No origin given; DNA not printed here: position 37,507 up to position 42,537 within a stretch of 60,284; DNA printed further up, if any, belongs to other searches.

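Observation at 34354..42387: VirB10 carrying a ~1100-residue array of 17-aa repeats, preceded by a paralogous repeat-only membrane protein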

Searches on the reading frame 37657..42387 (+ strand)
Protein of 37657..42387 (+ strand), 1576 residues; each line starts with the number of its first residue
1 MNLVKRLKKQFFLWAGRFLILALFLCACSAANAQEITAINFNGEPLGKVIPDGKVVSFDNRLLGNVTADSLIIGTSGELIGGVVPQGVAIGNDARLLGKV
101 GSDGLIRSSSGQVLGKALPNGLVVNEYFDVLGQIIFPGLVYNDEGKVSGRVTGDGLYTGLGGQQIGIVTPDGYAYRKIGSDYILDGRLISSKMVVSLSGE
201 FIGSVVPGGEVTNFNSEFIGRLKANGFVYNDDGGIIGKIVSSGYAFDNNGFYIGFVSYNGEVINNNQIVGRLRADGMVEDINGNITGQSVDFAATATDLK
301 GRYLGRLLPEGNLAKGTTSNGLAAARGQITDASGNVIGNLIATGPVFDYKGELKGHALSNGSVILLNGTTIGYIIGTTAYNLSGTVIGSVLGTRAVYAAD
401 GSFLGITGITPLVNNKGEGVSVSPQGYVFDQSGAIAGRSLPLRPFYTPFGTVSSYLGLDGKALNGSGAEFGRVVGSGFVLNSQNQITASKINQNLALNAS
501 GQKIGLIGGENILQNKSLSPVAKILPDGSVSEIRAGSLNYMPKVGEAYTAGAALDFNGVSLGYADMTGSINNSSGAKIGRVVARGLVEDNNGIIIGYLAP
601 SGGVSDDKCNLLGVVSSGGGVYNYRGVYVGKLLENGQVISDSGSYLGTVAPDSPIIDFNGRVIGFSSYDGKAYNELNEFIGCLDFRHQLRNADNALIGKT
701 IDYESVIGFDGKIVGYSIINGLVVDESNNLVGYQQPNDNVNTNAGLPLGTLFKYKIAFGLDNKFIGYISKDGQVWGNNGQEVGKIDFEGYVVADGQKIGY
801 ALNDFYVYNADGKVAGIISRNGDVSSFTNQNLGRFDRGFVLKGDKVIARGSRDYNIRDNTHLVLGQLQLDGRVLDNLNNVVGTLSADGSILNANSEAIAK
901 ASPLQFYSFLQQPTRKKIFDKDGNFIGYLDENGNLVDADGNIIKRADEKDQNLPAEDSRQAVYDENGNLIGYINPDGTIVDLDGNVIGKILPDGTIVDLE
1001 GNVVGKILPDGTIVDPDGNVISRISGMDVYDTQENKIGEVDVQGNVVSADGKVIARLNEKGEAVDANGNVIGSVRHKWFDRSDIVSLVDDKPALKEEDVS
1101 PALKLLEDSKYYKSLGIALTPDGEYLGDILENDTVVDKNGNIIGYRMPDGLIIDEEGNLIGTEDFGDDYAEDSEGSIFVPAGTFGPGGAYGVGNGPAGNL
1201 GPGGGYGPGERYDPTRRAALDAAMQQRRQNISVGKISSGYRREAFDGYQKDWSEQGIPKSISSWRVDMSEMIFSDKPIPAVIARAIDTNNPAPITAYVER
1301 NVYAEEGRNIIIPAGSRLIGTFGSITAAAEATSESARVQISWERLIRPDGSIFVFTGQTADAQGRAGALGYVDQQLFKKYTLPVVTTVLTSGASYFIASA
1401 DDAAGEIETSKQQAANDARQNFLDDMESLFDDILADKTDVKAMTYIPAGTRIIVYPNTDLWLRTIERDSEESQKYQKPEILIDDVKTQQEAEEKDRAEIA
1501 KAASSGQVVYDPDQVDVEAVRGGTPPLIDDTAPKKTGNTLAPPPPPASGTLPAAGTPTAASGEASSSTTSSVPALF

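Call 4: search_protein_families(library=pfam, proteins=[window:37657-42387:+], max_evalue=0.01)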
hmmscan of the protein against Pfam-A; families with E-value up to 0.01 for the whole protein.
window:37657-42387:+ (1576 aa): 6 families
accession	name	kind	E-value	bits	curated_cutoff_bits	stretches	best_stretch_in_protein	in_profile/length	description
PF21785.3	Bflower_2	-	6.4e-72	239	38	10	959-1041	18-97/112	5-fold beta-flower protein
PF03743.19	TrbI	-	1.2e-33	117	35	1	1272-1462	2-188/188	Bacterial conjugation TrbI-like protein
PF21784.3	Bflower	-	7.9e-24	84.7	25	1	961-1022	2-61/116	4-fold beta flower protein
PF12396.14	DUF3659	-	6.3e-11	42.4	24.8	0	973-1024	8-55/61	Protein of unknown function (DUF3659)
PF05593.20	RHS_repeat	-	0.008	17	22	0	963-995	1-37/38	RHS Repeat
PF22692.1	LlgE_F_G_D1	-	0.0092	16.6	27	0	911-952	11-46/64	Flagellar hook protein FlgE/F/G D1 domain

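Call 10: find_homologous_proteins(query=window:37657-42387:+, max_evalue=0.00001)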
Query window:37657-42387:+ (1576 aa): 1008 proteins with E <= 0.00001 among 8000 candidates; the best 120 are listed.
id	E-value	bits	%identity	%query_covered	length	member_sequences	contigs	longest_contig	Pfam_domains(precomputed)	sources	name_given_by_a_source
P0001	0.0e+0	3491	100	100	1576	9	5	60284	PF21784.4,PF12396.15,PF21785.4,PF03743.20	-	-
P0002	0.0e+0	2659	77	100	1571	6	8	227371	PF21784.4,PF05593.20,PF12396.15,PF21785.4,PF03743.20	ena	-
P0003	0.0e+0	2622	74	100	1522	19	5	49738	PF21784.4,PF12396.15,PF21785.4,PF03743.20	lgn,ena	-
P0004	0.0e+0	2521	63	100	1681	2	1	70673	PF21784.4,PF05593.20,PF12396.15,PF21785.4,PF03743.20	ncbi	-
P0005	0.0e+0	2497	73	100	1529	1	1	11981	PF21784.4,PF05593.20,PF12396.15,PF21785.4,PF03743.20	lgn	-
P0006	0.0e+0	2471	72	100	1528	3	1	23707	PF21784.4,PF12396.15,PF21785.4,PF03743.20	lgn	-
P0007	0.0e+0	2468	67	100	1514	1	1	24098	PF21784.4,PF12396.15,PF21785.4,PF03743.20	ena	-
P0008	0.0e+0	2458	71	100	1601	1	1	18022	PF21784.4,PF05593.20,PF12396.15,PF21785.4,PF03743.20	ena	-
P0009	0.0e+0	2452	71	100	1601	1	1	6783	PF21784.4,PF12396.15,PF21785.4,PF03743.20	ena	-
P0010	0.0e+0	2405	69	100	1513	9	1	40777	PF21784.4,PF12396.15,PF21785.4,PF03743.20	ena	-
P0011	0.0e+0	2402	70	97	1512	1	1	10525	PF21784.4,PF12396.15,PF21785.4,PF03743.20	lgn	-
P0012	0.0e+0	2400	69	100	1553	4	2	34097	PF21784.4,PF12396.15,PF21785.4,PF03743.20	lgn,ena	-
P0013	0.0e+0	2379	68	100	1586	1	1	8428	PF21784.4,PF12396.15,PF21785.4,PF03743.20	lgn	-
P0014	0.0e+0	2350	68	97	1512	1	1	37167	PF21784.4,PF12396.15,PF21785.4,PF03743.20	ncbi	-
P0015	0.0e+0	2343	67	100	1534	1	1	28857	PF21784.4,PF05593.20,PF12396.15,PF21785.4,PF03743.20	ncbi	-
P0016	0.0e+0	2317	67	100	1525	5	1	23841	PF21784.4,PF12396.15,PF21785.4,PF03743.20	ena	-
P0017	0.0e+0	2298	68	100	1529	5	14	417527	PF21784.4,PF12396.15,PF21785.4,PF03743.20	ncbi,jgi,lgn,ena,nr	ncbi:MAG: hypothetical protein E7020_06635 [Alphaproteobacteria bacterium]|nr:hypothetical protein [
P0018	0.0e+0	2284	61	66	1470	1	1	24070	PF21784.4,PF12396.15,PF21785.4,PF03743.20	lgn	-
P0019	0.0e+0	2243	60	66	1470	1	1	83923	PF21784.4,PF12396.15,PF21785.4,PF03743.20,PF06019.17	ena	-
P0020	0.0e+0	2238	65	98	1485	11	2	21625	PF21784.4,PF21785.4,PF03743.20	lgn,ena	-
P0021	0.0e+0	2211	66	100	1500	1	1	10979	PF21784.4,PF12396.15,PF21785.4,PF03743.20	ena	-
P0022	0.0e+0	2206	59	64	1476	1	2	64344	PF21784.4,PF12396.15,PF21785.4,PF03743.20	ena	-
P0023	0.0e+0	2190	63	98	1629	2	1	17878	PF21784.4,PF05593.20,PF12396.15,PF21785.4,PF03743.20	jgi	jgi:YD repeat-containing protein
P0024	0.0e+0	2081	61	57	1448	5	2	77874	PF21784.4,PF12396.15,PF21785.4,PF03743.20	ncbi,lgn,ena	-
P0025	0.0e+0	1959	58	100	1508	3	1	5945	PF21784.4,PF12396.15,PF21785.4,PF03743.20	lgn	-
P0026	0.0e+0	1957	59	100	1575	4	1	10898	PF21784.4,PF05593.20,PF12396.15,PF21785.4,PF03743.20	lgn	-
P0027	0.0e+0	1927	56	100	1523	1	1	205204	PF21784.4,PF12396.15,PF21785.4,PF03743.20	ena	-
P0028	0.0e+0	1925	56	100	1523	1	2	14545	PF21784.4,PF12396.15,PF21785.4,PF03743.20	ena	-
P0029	0.0e+0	1913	53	68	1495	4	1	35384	PF21784.4,PF03743.20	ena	-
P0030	0.0e+0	1903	57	100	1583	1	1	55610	PF21784.4,PF12396.15,PF21785.4,PF03743.20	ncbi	-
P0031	0.0e+0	1889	55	100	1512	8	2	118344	PF21784.4,PF12396.15,PF21785.4,PF03743.20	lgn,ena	-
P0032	0.0e+0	1887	54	100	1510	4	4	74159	PF21784.4,PF12396.15,PF21785.4,PF03743.20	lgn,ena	-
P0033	0.0e+0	1878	56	99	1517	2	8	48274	PF21784.4,PF12396.15,PF21785.4,PF03743.20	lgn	-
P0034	0.0e+0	1877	55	98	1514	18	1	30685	PF21784.4,PF12396.15,PF21785.4,PF03743.20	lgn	-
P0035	0.0e+0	1877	56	97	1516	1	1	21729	PF21784.4,PF12396.15,PF21785.4,PF03743.20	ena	-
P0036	0.0e+0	1876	55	99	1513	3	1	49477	PF21784.4,PF12396.15,PF21785.4,PF03743.20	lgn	-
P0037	0.0e+0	1875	57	98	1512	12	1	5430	PF21784.4,PF12396.15,PF21785.4,PF03743.20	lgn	-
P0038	0.0e+0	1875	55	100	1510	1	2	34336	PF21784.4,PF12396.15,PF21785.4,PF03743.20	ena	-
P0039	0.0e+0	1873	55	100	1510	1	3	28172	PF21784.4,PF12396.15,PF21785.4,PF03743.20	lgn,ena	-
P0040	0.0e+0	1869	55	100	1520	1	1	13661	PF21784.4,PF12396.15,PF21785.4,PF03743.20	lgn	-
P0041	0.0e+0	1868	55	100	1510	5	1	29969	PF21784.4,PF12396.15,PF21785.4,PF03743.20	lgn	-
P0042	0.0e+0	1864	55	96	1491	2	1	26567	PF21784.4,PF12396.15,PF21785.4,PF03743.20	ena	-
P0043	0.0e+0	1864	56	100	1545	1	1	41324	PF21784.4,PF12396.15,PF21785.4,PF03743.20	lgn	-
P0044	0.0e+0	1862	55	99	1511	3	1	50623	PF21784.4,PF12396.15,PF21785.4,PF03743.20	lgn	-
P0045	0.0e+0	1853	55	100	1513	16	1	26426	PF21784.4,PF12396.15,PF21785.4,PF03743.20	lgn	-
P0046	0.0e+0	1852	55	98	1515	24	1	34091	PF21784.4,PF12396.15,PF21785.4,PF03743.20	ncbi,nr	ncbi:MAG: hypothetical protein IJ482_00745 [Alphaproteobacteria bacterium]|nr:hypothetical protein [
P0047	0.0e+0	1852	55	99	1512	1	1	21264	PF21784.4,PF12396.15,PF21785.4,PF03743.20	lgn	-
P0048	0.0e+0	1850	55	99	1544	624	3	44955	PF21784.4,PF12396.15,PF21785.4,PF03743.20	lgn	-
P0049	0.0e+0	1849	54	100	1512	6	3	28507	PF21784.4,PF12396.15,PF21785.4,PF03743.20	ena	-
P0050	0.0e+0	1847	55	97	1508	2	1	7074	PF21784.4,PF12396.15,PF21785.4,PF03743.20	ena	-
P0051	0.0e+0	1846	54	100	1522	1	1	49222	PF21784.4,PF12396.15,PF21785.4,PF03743.20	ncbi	-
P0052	0.0e+0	1842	57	98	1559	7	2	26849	PF21784.4,PF12396.15,PF21785.4,PF03743.20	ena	-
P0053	0.0e+0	1842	55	100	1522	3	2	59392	PF21784.4,PF12396.15,PF21785.4,PF03743.20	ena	-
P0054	0.0e+0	1841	54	99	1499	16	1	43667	PF21784.4,PF21785.4,PF03743.20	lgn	-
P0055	0.0e+0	1833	56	97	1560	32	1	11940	PF21784.4,PF12396.15,PF21785.4,PF03743.20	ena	-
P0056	0.0e+0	1832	56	99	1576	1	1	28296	PF21784.4,PF12396.15,PF21785.4,PF03743.20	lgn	-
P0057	0.0e+0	1822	55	99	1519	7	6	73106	PF21784.4,PF12396.15,PF21785.4,PF03743.20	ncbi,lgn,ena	-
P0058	0.0e+0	1815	55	96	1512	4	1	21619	PF21784.4,PF12396.15,PF21785.4,PF03743.20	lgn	-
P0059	0.0e+0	1812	54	97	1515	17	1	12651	PF21784.4,PF12396.15,PF21785.4,PF03743.20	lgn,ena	-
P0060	0.0e+0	1796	54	100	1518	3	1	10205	PF21784.4,PF12396.15,PF03743.20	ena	-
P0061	0.0e+0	1795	55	97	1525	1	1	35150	PF21784.4,PF12396.15,PF21785.4,PF03743.20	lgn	-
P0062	0.0e+0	1795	51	99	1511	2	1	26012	PF21784.4,PF12396.15,PF21785.4,PF03743.20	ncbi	-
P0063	0.0e+0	1793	54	100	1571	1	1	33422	PF21784.4,PF12396.15,PF21785.4,PF03743.20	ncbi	-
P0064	0.0e+0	1792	55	97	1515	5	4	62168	PF21784.4,PF12396.15,PF21785.4,PF03743.20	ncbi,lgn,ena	-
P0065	0.0e+0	1792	50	99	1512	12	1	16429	PF21784.4,PF12396.15,PF21785.4,PF03743.20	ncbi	-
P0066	0.0e+0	1792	54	98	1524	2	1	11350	PF21784.4,PF12396.15,PF21785.4,PF03743.20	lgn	-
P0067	0.0e+0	1784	53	99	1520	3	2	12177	PF21784.4,PF12396.15,PF21785.4,PF03743.20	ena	-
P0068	0.0e+0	1777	54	99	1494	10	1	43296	PF21784.4,PF12396.15,PF21785.4,PF03743.20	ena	-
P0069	0.0e+0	1775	54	96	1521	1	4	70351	PF21784.4,PF12396.15,PF21785.4,PF03743.20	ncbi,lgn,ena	-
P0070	0.0e+0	1766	53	96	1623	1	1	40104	PF21784.4,PF12396.15,PF21785.4,PF03743.20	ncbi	-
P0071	0.0e+0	1763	54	97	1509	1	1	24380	PF21784.4,PF12396.15,PF21785.4,PF03743.20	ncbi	-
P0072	0.0e+0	1758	53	99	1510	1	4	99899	PF21784.4,PF12396.15,PF21785.4,PF03743.20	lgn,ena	-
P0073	0.0e+0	1754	54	97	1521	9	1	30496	PF21784.4,PF12396.15,PF21785.4,PF03743.20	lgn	-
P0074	0.0e+0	1754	51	62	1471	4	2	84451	PF21784.4,PF12396.15,PF21785.4,PF03743.20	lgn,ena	-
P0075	0.0e+0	1751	52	97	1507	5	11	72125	PF21784.4,PF12396.15,PF21785.4,PF03743.20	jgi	-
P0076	0.0e+0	1749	51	100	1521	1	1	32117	PF21784.4,PF12396.15,PF21785.4,PF03743.20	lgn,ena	-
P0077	0.0e+0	1746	52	99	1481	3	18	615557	PF21784.4,PF12396.15,PF21785.4,PF03743.20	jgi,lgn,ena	-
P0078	0.0e+0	1743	53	98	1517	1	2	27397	PF21784.4,PF12396.15,PF21785.4,PF03743.20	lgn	-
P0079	0.0e+0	1742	53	99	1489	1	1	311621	PF21784.4,PF12396.15,PF21785.4,PF03743.20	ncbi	-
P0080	0.0e+0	1740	54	97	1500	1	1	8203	PF21784.4,PF12396.15,PF21785.4,PF03743.20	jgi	-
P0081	0.0e+0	1732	53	99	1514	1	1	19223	PF21784.4,PF21785.4,PF03743.20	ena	-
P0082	0.0e+0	1725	53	100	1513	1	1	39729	PF21784.4,PF12396.15,PF21785.4,PF03743.20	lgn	-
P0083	0.0e+0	1717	52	99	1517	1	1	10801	PF21784.4,PF21785.4,PF03743.20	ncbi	-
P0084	0.0e+0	1715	53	97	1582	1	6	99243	PF21784.4,PF12396.15,PF21785.4,PF03743.20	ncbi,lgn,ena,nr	ncbi:MAG: hypothetical protein IJ184_05860 [Alphaproteobacteria bacterium]|nr:hypothetical protein [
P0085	0.0e+0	1714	54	96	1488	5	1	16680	PF21784.4,PF12396.15,PF21785.4,PF03743.20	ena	-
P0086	0.0e+0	1704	51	99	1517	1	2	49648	PF21784.4,PF12396.15,PF21785.4,PF03743.20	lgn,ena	-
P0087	0.0e+0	1689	51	100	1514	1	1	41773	PF21784.4,PF12396.15,PF21785.4,PF03743.20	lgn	-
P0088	0.0e+0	1643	48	98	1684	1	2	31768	PF21784.4,PF05593.20,PF12396.15,PF21785.4,PF03743.20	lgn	-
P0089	0.0e+0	1638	50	96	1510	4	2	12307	PF21784.4,PF12396.15,PF21785.4,PF03743.20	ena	-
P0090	0.0e+0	1623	48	97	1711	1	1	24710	PF21784.4,PF12396.15,PF21785.4,PF03743.20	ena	-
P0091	0.0e+0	1597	48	68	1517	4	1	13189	PF21784.4,PF03743.20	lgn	-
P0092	0.0e+0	1596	43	74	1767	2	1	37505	PF21784.4,PF05593.20,PF12396.15,PF21785.4,PF03743.20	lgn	-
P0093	0.0e+0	1589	49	100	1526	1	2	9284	PF21784.4,PF12396.15,PF21785.4,PF03743.20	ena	-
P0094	0.0e+0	1582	49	99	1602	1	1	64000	PF21784.4,PF12396.15,PF21785.4,PF03743.20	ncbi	-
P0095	0.0e+0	1582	49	99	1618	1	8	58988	PF21784.4,PF12396.15,PF21785.4,PF03743.20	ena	-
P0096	0.0e+0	1580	49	99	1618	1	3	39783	PF21784.4,PF12396.15,PF21785.4,PF03743.20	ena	-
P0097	0.0e+0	1580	43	74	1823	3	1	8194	PF21784.4,PF12396.15,PF21785.4,PF03743.20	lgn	-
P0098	0.0e+0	1577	50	97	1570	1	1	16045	PF21784.4,PF12396.15,PF21785.4,PF03743.20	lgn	-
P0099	0.0e+0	1576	49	99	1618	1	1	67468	PF21784.4,PF12396.15,PF21785.4,PF03743.20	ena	-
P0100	0.0e+0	1575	49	99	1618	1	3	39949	PF21784.4,PF12396.15,PF21785.4,PF03743.20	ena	-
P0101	0.0e+0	1569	51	96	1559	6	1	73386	PF21784.4,PF12396.15,PF21785.4,PF03743.20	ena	-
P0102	0.0e+0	1569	46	65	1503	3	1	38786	PF21784.4,PF12396.15,PF21785.4,PF03743.20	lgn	-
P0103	0.0e+0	1567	37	98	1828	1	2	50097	PF21784.4,PF12396.15,PF21785.4,PF03743.20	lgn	-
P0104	0.0e+0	1563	50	98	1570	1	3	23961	PF21784.4,PF12396.15,PF21785.4,PF03743.20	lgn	-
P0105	0.0e+0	1563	50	97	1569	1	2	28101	PF21784.4,PF12396.15,PF21785.4,PF03743.20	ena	-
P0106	0.0e+0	1563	50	98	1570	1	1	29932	PF21784.4,PF12396.15,PF21785.4,PF03743.20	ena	-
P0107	0.0e+0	1562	49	99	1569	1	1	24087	PF21784.4,PF12396.15,PF21785.4,PF03743.20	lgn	-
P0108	0.0e+0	1562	50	98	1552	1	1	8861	PF21784.4,PF12396.15,PF21785.4,PF03743.20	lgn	-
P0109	0.0e+0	1562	50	97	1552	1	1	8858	PF21784.4,PF12396.15,PF21785.4,PF03743.20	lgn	-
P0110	0.0e+0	1561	50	98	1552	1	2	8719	PF21784.4,PF12396.15,PF21785.4,PF03743.20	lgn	-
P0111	0.0e+0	1561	50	97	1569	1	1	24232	PF21784.4,PF12396.15,PF21785.4,PF03743.20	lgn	-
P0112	0.0e+0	1561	50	99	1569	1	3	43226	PF21784.4,PF12396.15,PF21785.4,PF03743.20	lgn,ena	-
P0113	0.0e+0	1561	49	99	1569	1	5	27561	PF21784.4,PF12396.15,PF21785.4,PF03743.20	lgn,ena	-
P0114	0.0e+0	1561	50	97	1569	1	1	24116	PF21784.4,PF12396.15,PF21785.4,PF03743.20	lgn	-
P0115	0.0e+0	1561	50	98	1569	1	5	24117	PF21784.4,PF12396.15,PF21785.4,PF03743.20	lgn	-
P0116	0.0e+0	1561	50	99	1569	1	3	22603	PF21784.4,PF12396.15,PF21785.4,PF03743.20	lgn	-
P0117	0.0e+0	1561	50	98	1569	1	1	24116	PF21784.4,PF12396.15,PF21785.4,PF03743.20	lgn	-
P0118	0.0e+0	1561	49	100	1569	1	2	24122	PF21784.4,PF12396.15,PF21785.4,PF03743.20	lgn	-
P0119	0.0e+0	1561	50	98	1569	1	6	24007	PF21784.4,PF12396.15,PF21785.4,PF03743.20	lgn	-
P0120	0.0e+0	1561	50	97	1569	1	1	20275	PF21784.4,PF12396.15,PF21785.4,PF03743.20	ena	-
